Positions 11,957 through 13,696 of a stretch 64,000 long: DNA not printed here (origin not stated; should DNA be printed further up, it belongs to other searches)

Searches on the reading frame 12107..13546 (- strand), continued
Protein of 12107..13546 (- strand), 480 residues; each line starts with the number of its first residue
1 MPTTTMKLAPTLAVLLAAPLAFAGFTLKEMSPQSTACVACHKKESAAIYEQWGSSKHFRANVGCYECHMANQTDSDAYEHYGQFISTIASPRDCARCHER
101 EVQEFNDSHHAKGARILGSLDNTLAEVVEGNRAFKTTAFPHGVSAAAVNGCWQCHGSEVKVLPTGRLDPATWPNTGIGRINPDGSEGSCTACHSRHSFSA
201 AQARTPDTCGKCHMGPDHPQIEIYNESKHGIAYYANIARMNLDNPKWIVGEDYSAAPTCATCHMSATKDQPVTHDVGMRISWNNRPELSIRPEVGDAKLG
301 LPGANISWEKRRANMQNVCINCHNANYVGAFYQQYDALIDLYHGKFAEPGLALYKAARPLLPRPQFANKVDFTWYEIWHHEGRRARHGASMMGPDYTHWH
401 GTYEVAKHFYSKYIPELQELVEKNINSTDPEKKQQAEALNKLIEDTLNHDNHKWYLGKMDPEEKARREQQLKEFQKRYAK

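Call 5: find_homologous_proteins(query=window:12107-13546:-, max_evalue=0.00001)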
Query window:12107-13546:- (480 aa): 8000 proteins with E <= 0.00001 among 8000 candidates; the best 120 are listed.
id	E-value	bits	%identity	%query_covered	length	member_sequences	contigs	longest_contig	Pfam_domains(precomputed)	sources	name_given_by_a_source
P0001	0.0e+0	1154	100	100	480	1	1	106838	PF09699.16,PF14537.12,PF13435.12,PF02335.21,PF13447.12,PF14522.12,PF22113.2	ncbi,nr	ncbi:MAG: ammonia-forming cytochrome c nitrite reductase subunit c552 [Verrucomicrobiae bacterium]|n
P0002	0.0e+0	1050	92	95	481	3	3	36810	PF09699.16,PF14537.12,PF13435.12,PF02335.21,PF13447.12,PF14522.12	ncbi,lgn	ncbi:MAG: ammonia-forming cytochrome c nitrite reductase subunit c552 [Limisphaerales bacterium]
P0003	8.2e-298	1006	89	95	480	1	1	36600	PF09699.16,PF14537.12,PF13435.12,PF13447.12,PF14522.12,PF22113.2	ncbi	-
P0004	2.5e-296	1001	85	100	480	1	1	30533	PF09699.16,PF14537.12,PF13435.12,PF13447.12,PF14522.12,PF22113.2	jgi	-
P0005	6.2e-295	997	87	95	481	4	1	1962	PF09699.16,PF14537.12,PF13435.12,PF13447.12,PF14522.12,PF22113.2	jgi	jgi:hydroxylamine dehydrogenase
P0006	1.1e-293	993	87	95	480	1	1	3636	PF09699.16,PF14537.12,PF13435.12,PF13447.12,PF14522.12,PF22113.2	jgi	jgi:formate-dependent nitrite reductase cytochrome c552 subunit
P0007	9.3e-293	990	84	100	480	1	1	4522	PF09699.16,PF14537.12,PF13435.12,PF13447.12,PF14522.12,PF22113.2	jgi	jgi:formate-dependent nitrite reductase cytochrome c552 subunit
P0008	1.2e-292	989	84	100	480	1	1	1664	PF09699.16,PF14537.12,PF13435.12,PF13447.12,PF14522.12,PF22113.2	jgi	jgi:formate-dependent nitrite reductase cytochrome c552 subunit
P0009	3.2e-292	988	86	98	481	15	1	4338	PF09699.16,PF14537.12,PF13435.12,PF13447.12,PF14522.12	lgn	-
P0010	7.6e-291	983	86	95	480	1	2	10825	PF09699.16,PF14537.12,PF13435.12,PF13447.12,PF14522.12,PF22113.2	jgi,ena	-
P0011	7.8e-290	980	84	100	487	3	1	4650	PF09699.16,PF14537.12,PF13435.12,PF13447.12,PF14522.12,PF22113.2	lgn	-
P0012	1.8e-289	979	84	100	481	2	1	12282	PF09699.16,PF14537.12,PF13435.12,PF13447.12,PF14522.12,PF22113.2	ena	-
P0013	1.9e-289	979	83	99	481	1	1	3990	PF09699.16,PF14537.12,PF13435.12,PF13447.12,PF14522.12,PF22113.2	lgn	-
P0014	4.2e-289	978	86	96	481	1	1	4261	PF09699.16,PF14537.12,PF13435.12,PF13447.12,PF14522.12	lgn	-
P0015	2.0e-287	972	82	100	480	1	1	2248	PF09699.16,PF14537.12,PF13435.12,PF13447.12,PF14522.12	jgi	jgi:hypothetical protein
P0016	7.6e-287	970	85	96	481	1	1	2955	PF09699.16,PF14537.12,PF13435.12,PF13447.12,PF14522.12,PF22113.2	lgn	-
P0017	1.3e-286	969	84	95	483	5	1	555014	PF09699.16,PF14537.12,PF13435.12,PF13447.12,PF14522.12,PF22113.2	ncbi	-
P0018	6.4e-286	967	83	96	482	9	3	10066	PF09699.16,PF14537.12,PF13435.12,PF13447.12,PF14522.12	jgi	jgi:formate-dependent nitrite reductase cytochrome c552 subunit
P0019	3.8e-285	965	84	95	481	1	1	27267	PF14537.12,PF13435.12,PF13447.12,PF14522.12,PF22113.2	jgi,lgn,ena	-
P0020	5.0e-285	964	81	100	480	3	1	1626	PF09699.16,PF14537.12,PF13435.12,PF13447.12,PF14522.12,PF22113.2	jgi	-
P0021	1.3e-284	963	83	99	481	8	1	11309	PF09699.16,PF14537.12,PF13435.12,PF13447.12,PF14522.12,PF22113.2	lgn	-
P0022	5.2e-284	961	83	95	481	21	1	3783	PF09699.16,PF14537.12,PF13435.12,PF13447.12,PF14522.12,PF22113.2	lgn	-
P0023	7.8e-284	960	84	95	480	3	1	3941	PF09699.16,PF14537.12,PF13435.12,PF13447.12,PF14522.12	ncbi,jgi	-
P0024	8.2e-284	960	84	96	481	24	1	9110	PF09699.16,PF14537.12,PF13435.12,PF13447.12,PF14522.12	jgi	jgi:hydroxylamine dehydrogenase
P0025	1.2e-283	960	81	100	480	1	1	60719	PF09699.16,PF14537.12,PF13435.12,PF13447.12,PF14522.12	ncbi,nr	ncbi:MAG: hypothetical protein K9N23_01675 [Akkermansiaceae bacterium]|nr:hypothetical protein [Akke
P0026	2.9e-282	955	82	100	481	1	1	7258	PF09699.16,PF14537.12,PF13435.12,PF13447.12,PF14522.12,PF22113.2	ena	-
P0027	5.8e-282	954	81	99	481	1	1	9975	PF09699.16,PF14537.12,PF13435.12,PF13447.12,PF14522.12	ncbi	-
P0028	2.6e-281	952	80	100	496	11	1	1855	PF09699.16,PF14537.12,PF13435.12,PF13447.12,PF14522.12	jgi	-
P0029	1.6e-280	949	80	100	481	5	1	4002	PF14537.12,PF13435.12,PF13447.12,PF14522.12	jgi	-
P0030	1.3e-279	946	80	100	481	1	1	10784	PF09699.16,PF14537.12,PF13435.12,PF13447.12,PF14522.12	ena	-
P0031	7.3e-279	944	81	100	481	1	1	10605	PF09699.16,PF14537.12,PF13435.12,PF13447.12,PF14522.12,PF22113.2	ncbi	-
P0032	1.2e-277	940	82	96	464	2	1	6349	PF09699.16,PF14537.12,PF13435.12,PF13447.12,PF14522.12,PF22113.2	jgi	jgi:formate-dependent nitrite reductase cytochrome c552 subunit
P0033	9.2e-275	930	82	95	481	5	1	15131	PF09699.16,PF14537.12,PF13435.12,PF13447.12,PF14522.12,PF22113.2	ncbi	-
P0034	1.3e-274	930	78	100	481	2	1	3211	PF09699.16,PF14537.12,PF13435.12,PF13447.12,PF14522.12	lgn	-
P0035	9.2e-274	927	81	95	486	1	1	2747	PF09699.16,PF14537.12,PF13435.12,PF13447.12,PF14522.12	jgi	-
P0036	9.8e-273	924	79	95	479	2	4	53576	PF09699.16,PF14537.12,PF13435.12,PF13447.12,PF14522.12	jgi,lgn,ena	-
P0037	3.8e-272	922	79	100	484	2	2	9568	PF09699.16,PF14537.12,PF13435.12,PF13447.12,PF14522.12,PF22113.2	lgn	-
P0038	6.9e-272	921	82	95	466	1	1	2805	PF14537.12,PF13435.12,PF13447.12,PF14522.12,PF22113.2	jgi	jgi:hypothetical protein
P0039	8.6e-272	921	78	100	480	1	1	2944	PF09699.16,PF14537.12,PF13435.12,PF13447.12,PF14522.12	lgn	-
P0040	1.8e-269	913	78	99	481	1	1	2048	PF09699.16,PF14537.12,PF13435.12,PF13447.12,PF14522.12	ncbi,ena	-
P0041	3.2e-269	912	77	99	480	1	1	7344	PF09699.16,PF14537.12,PF13435.12,PF13447.12,PF14522.12,PF22113.2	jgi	jgi:formate-dependent nitrite reductase cytochrome c552 subunit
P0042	1.4e-268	910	76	100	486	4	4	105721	PF09699.16,PF14537.12,PF13435.12,PF13447.12,PF14522.12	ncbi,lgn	-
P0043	2.7e-268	909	77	98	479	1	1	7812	PF09699.16,PF14537.12,PF13435.12,PF13447.12,PF14522.12,PF22113.2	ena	-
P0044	3.8e-268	908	79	95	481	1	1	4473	PF09699.16,PF14537.12,PF13435.12,PF13447.12,PF14522.12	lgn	-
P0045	2.9e-267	906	77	99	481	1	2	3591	PF09699.16,PF14537.12,PF13435.12,PF13447.12,PF14522.12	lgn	-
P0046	3.3e-267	905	78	98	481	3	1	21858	PF09699.16,PF14537.12,PF13435.12,PF13447.12,PF14522.12,PF22113.2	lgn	-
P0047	8.6e-267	904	78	95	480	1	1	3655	PF09699.16,PF14537.12,PF13435.12,PF13447.12,PF14522.12,PF22113.2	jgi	jgi:hypothetical protein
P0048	1.3e-266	903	77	99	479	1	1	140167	PF09699.16,PF14537.12,PF13435.12,PF13447.12,PF14522.12,PF22113.2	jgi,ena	-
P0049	1.5e-266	903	77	99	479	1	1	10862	PF09699.16,PF14537.12,PF13435.12,PF13447.12,PF14522.12,PF22113.2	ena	-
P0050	8.4e-266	901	76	100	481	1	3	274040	PF09699.16,PF14537.12,PF13435.12,PF13447.12,PF14522.12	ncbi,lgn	-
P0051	9.0e-266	901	78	99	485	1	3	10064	PF09699.16,PF14537.12,PF13435.12,PF13447.12,PF14522.12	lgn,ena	-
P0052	1.4e-265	900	77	99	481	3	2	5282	PF09699.16,PF14537.12,PF13435.12,PF02335.21,PF13447.12,PF14522.12,PF22113.2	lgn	-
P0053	1.7e-265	900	78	99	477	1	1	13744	PF09699.16,PF14537.12,PF13435.12,PF02335.21,PF13447.12,PF14522.12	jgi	jgi:formate-dependent nitrite reductase cytochrome c552 subunit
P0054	3.7e-265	899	76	100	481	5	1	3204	PF09699.16,PF14537.12,PF13435.12,PF02335.21,PF13447.12,PF14522.12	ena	-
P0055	3.9e-265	899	78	95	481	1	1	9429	PF09699.16,PF14537.12,PF13435.12,PF13447.12,PF14522.12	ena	-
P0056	4.1e-265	898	75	99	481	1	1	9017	PF09699.16,PF14537.12,PF13435.12,PF13447.12,PF14522.12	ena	-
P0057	5.5e-265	898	79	96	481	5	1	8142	PF09699.16,PF14537.12,PF13435.12,PF02335.21,PF13447.12,PF14522.12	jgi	jgi:hydroxylamine dehydrogenase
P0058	6.8e-265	898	77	98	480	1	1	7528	PF09699.16,PF14537.12,PF13435.12,PF13447.12,PF14522.12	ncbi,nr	ncbi:cytochrome c3 family protein [Candidatus Poribacteria bacterium]|nr:cytochrome c3 family protei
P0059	7.6e-265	898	78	95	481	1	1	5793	PF09699.16,PF14537.12,PF13435.12,PF13447.12,PF14522.12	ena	-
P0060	8.9e-265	897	77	99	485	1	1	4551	PF14537.12,PF13435.12,PF13447.12,PF14522.12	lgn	-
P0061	2.1e-263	893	76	100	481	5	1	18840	PF09699.16,PF14537.12,PF13435.12,PF13447.12,PF14522.12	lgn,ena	-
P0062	2.4e-263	893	78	96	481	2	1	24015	PF09699.16,PF14537.12,PF13435.12,PF13447.12,PF14522.12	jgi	jgi:hypothetical protein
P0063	3.2e-263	892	76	98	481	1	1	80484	PF09699.16,PF14537.12,PF13435.12,PF13447.12,PF14522.12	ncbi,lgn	-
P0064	4.4e-263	892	76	98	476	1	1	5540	PF09699.16,PF14537.12,PF13435.12,PF13447.12,PF14522.12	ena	-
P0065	2.1e-262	890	76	100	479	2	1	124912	PF09699.16,PF14537.12,PF13435.12,PF13447.12,PF14522.12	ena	-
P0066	3.5e-262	889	74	100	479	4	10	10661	PF09699.16,PF14537.12,PF13435.12,PF13447.12,PF14522.12,PF22113.2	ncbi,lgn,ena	-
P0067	4.9e-262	888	77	95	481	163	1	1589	PF09699.16,PF13435.12,PF13447.12,PF14522.12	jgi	jgi:hydroxylamine dehydrogenase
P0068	7.1e-262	888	75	100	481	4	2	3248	PF09699.16,PF14537.12,PF13435.12,PF13447.12,PF14522.12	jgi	-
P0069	9.6e-262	887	78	95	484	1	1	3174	PF09699.16,PF13435.12,PF13447.12,PF14522.12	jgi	jgi:hypothetical protein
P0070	1.1e-261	887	76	99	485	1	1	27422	PF09699.16,PF14537.12,PF13435.12,PF13447.12,PF14522.12,PF22113.2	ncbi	-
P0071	1.7e-261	887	77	97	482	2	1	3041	PF09699.16,PF14537.12,PF13435.12,PF13447.12,PF14522.12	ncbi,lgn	-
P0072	2.7e-261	886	75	100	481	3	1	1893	PF09699.16,PF14537.12,PF13435.12,PF13447.12,PF14522.12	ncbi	-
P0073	2.8e-261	886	76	100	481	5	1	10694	PF09699.16,PF14537.12,PF13435.12,PF13447.12,PF14522.12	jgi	jgi:cytochrome c553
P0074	2.8e-261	886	75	100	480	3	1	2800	PF09699.16,PF14537.12,PF13435.12,PF13447.12,PF14522.12,PF22113.2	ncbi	-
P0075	3.2e-261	886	78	95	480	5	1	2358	PF09699.16,PF14537.12,PF13435.12,PF13447.12,PF14522.12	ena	-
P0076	4.9e-261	885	75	100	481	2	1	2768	PF09699.16,PF14537.12,PF13435.12,PF13447.12,PF14522.12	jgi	jgi:hydroxylamine dehydrogenase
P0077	8.4e-261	884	77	98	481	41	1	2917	PF09699.16,PF14537.12,PF13435.12,PF13447.12,PF14522.12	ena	-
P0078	8.7e-261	884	74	99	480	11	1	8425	PF09699.16,PF14537.12,PF13447.12,PF14522.12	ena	-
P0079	9.8e-261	884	76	98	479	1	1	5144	PF09699.16,PF14537.12,PF13435.12,PF13447.12,PF14522.12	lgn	-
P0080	1.4e-260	884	75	100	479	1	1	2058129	PF09699.16,PF14537.12,PF13435.12,PF13447.12,PF14522.12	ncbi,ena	-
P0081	2.4e-260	883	76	97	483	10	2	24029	PF14537.12,PF13435.12,PF13447.12,PF14522.12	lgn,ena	-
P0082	2.9e-260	882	74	100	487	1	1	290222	PF09699.16,PF14537.12,PF13435.12,PF13447.12,PF14522.12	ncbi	-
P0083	3.7e-260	882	75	100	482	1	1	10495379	PF09699.16,PF14537.12,PF13435.12,PF13447.12,PF14522.12,PF22113.2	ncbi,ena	-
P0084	4.3e-260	882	78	95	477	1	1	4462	PF09699.16,PF14537.12,PF13435.12,PF13447.12,PF14522.12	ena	-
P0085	4.5e-260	882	75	100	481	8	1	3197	PF09699.16,PF13435.12,PF13447.12,PF14522.12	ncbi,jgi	jgi:hydroxylamine dehydrogenase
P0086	1.6e-259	880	75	100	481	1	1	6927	PF09699.16,PF14537.12,PF13435.12,PF03264.20,PF13447.12,PF14522.12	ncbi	-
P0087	2.9e-259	879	76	95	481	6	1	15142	PF09699.16,PF14537.12,PF13435.12,PF13447.12,PF14522.12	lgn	-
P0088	3.4e-259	879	76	95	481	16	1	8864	PF09699.16,PF14537.12,PF13435.12,PF13447.12,PF14522.12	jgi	jgi:hydroxylamine dehydrogenase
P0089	4.1e-259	879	75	100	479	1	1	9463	PF09699.16,PF14537.12,PF13435.12,PF13447.12,PF14522.12,PF22113.2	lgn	-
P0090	4.7e-259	878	74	99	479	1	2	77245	PF09699.16,PF13435.12,PF13447.12,PF14522.12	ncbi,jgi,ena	-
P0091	6.0e-259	878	76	98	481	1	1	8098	PF09699.16,PF14537.12,PF13447.12,PF14522.12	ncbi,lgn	-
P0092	6.2e-259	878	76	99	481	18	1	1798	PF09699.16,PF14537.12,PF13435.12,PF13447.12,PF14522.12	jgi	jgi:formate-dependent nitrite reductase cytochrome c552 subunit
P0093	6.4e-259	878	74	98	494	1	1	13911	PF09699.16,PF14537.12,PF13435.12,PF13447.12,PF14522.12,PF22113.2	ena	-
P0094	6.9e-259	878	74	100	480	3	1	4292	PF09699.16,PF14537.12,PF13435.12,PF13447.12,PF14522.12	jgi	-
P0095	7.1e-259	878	74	99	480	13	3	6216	PF09699.16,PF14537.12,PF13435.12,PF13447.12,PF14522.12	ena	-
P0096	9.1e-259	878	75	97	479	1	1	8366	PF09699.16,PF14537.12,PF13435.12,PF13447.12,PF14522.12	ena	-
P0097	1.2e-258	877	75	97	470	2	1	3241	PF09699.16,PF14537.12,PF13435.12,PF13447.12,PF14522.12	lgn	-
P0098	1.3e-258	877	74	99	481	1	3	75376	PF09699.16,PF14537.12,PF13435.12,PF13447.12,PF14522.12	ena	-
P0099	2.3e-258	876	74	100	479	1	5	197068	PF09699.16,PF14537.12,PF13435.12,PF13447.12,PF14522.12,PF22113.2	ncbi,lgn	-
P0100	2.8e-258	876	74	99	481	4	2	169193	PF09699.16,PF14537.12,PF13435.12,PF13447.12,PF14522.12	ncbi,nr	ncbi:MAG TPA: multiheme c-type cytochrome [Candidatus Paceibacterota bacterium]|nr:multiheme c-type 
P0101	2.9e-258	876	75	99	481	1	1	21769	PF09699.16,PF14537.12,PF13435.12,PF13447.12,PF14522.12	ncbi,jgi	-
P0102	4.0e-258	875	76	97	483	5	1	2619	PF09699.16,PF14537.12,PF13435.12,PF13447.12,PF14522.12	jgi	jgi:hydroxylamine dehydrogenase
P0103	1.0e-257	874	74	100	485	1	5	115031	PF09699.16,PF14537.12,PF13435.12,PF13447.12,PF14522.12,PF22113.2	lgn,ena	-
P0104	1.4e-257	874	77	95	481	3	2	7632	PF09699.16,PF14537.12,PF13435.12,PF13447.12,PF14522.12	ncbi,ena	-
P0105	1.5e-257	873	74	100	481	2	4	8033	PF09699.16,PF14537.12,PF13435.12,PF13447.12,PF14522.12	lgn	-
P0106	1.9e-257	873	74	99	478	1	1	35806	PF09699.16,PF14537.12,PF13435.12,PF13447.12,PF14522.12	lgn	-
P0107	9.0e-257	871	72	99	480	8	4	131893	PF09699.16,PF14537.12,PF13435.12,PF13447.12,PF14522.12,PF22113.2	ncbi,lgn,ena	-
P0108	1.4e-256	870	76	100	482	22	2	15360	PF09699.16,PF14537.12,PF13435.12,PF13447.12,PF14522.12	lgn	-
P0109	1.6e-256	870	76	98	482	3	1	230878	PF09699.16,PF14537.12,PF13435.12,PF13447.12,PF14522.12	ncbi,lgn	-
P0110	2.1e-256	870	76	95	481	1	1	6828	PF09699.16,PF14537.12,PF13435.12,PF13447.12,PF14522.12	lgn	-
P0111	2.9e-256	869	75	98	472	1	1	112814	PF09699.16,PF14537.12,PF13435.12,PF13447.12,PF14522.12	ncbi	-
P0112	4.1e-256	869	75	99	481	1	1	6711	PF09699.16,PF14537.12,PF13435.12,PF13447.12,PF14522.12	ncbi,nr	ncbi:MAG: multiheme c-type cytochrome [Verrucomicrobia bacterium]|nr:multiheme c-type cytochrome [Ve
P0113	4.2e-256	869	75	100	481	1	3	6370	PF09699.16,PF14537.12,PF13435.12,PF13447.12,PF14522.12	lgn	-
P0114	4.5e-256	869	74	100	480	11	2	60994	PF09699.16,PF14537.12,PF13435.12,PF13447.12,PF14522.12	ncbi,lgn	-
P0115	5.3e-256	868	74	98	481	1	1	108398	PF09699.16,PF14537.12,PF13435.12,PF13447.12,PF14522.12,PF22113.2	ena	-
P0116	1.0e-255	867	76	96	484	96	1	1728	PF09699.16,PF13435.12,PF13447.12,PF14522.12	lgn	-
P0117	1.1e-255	867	73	98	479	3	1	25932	PF09699.16,PF14537.12,PF13435.12,PF13447.12,PF14522.12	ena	-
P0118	1.9e-255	867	75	100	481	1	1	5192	PF09699.16,PF13435.12,PF13447.12,PF14522.12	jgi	jgi:formate-dependent nitrite reductase cytochrome c552 subunit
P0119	2.0e-255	867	73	99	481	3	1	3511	PF09699.16,PF14537.12,PF13435.12,PF13447.12,PF14522.12,PF22113.2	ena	-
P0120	3.1e-255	866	61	95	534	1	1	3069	PF09699.16,PF14537.12,PF13435.12,PF13447.12,PF14522.12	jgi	-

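Call 6: search_protein_families(library=pfam, proteins=[window:12107-13546:-], max_evalue=0.01)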
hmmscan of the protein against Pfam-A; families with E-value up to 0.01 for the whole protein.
window:12107-13546:- (480 aa): 7 families
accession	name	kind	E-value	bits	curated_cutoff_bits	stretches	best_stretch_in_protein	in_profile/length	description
PF13447.11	Multi-haem_cyto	-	1.4e-24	87.2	21.9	1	188-336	97-235/269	Seven times multi-haem cytochrome CxxCH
PF14522.11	Cytochrome_C7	-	8.6e-11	41.9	24.8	2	138-213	2-66/67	Cytochrome c7 and related cytochrome c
PF14537.11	Cytochrom_c3_2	-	3.4e-08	34.3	25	0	93-213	8-78/79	Cytochrome c3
PF13435.11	Cytochrome_C554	-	6.9e-08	33.8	20.8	1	208-271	1-63/84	Cytochrome c554 and c-prime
PF09699.15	Paired_CXXCH_1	-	9.3e-08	32.1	20.6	1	186-214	6-37/41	Doubled CXXCH motif (Paired_CXXCH_1)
PF22113.1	Mtrc-MtrF_II-IV_dom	-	1.3e-06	28.5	30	0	33-157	27-129/176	Outer membrane cytochrome MtrC/MtrF-like, domains II/IV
PF02335.20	Cytochrom_C552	-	1.2e-05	24.9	24.1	1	49-135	232-319/438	Cytochrome c552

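Call 18: search_protein_representatives(protein=window:12107-13546:-)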
Query: 480 residues. Proteins with E-value up to 0.001 (for the whole library): 1844; up to 1e-10: 983; up to 1e-30: 271. The best 150 are listed.
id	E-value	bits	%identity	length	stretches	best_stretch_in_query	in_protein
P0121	8.8e-222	753.9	65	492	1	13-480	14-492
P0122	2.8e-204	696.1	63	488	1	12-478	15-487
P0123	5.1e-154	530.4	78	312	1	16-293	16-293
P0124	1.4e-152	525.7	53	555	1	27-456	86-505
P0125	4.3e-134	464.6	53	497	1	31-478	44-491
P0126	6.0e-131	454.3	56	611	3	159-357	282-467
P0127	1.0e-128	446.9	51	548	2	169-477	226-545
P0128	3.1e-128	445.3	56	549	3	147-289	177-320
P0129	3.4e-125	435.3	55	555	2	164-425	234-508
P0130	7.2e-123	427.6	53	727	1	23-421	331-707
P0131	9.4e-119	414.0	53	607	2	22-291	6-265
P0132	1.8e-113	396.6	41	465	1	28-456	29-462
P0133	5.8e-111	388.3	49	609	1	33-443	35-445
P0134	1.4e-109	383.8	53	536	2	75-425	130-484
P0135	1.3e-104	367.4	55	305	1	162-463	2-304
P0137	8.1e-101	354.9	44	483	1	15-422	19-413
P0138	3.1e-99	349.7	45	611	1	11-406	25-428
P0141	1.2e-96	341.1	44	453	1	31-408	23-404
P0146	7.5e-90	318.7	42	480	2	29-287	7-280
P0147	2.3e-89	317.1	44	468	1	28-413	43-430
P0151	1.3e-85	304.8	42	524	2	27-284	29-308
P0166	2.1e-74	267.8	43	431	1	28-408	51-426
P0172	6.4e-71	256.3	40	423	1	18-408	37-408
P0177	6.0e-69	249.8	38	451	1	30-411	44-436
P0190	5.4e-65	236.7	40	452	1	33-407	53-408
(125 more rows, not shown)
